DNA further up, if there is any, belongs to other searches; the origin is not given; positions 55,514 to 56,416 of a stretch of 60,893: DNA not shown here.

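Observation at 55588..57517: Twin-HEPN plus two small membrane proteins: candidate abortive-infection cassette with a repeated intergenic motif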

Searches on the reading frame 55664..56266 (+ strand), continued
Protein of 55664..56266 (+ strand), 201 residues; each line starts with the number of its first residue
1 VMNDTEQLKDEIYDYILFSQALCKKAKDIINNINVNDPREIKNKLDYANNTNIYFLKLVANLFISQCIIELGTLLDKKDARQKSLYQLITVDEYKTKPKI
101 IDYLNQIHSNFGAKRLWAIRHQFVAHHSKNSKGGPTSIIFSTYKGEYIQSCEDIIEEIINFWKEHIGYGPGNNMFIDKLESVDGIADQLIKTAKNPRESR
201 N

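Call 103: search_protein_families(library=pfam, proteins=[L001:51-1436:+], max_evalue=0.00001)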
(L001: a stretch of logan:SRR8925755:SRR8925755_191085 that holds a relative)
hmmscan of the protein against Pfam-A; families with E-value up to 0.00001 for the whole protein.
L001:51-1436:+ (462 aa): 1 family
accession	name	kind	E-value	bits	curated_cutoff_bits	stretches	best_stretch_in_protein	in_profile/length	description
PF18135.7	Type_ISP_C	-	3.4e-86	289.9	25.9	1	132-457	1-341/342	Type ISP C-terminal specificity domain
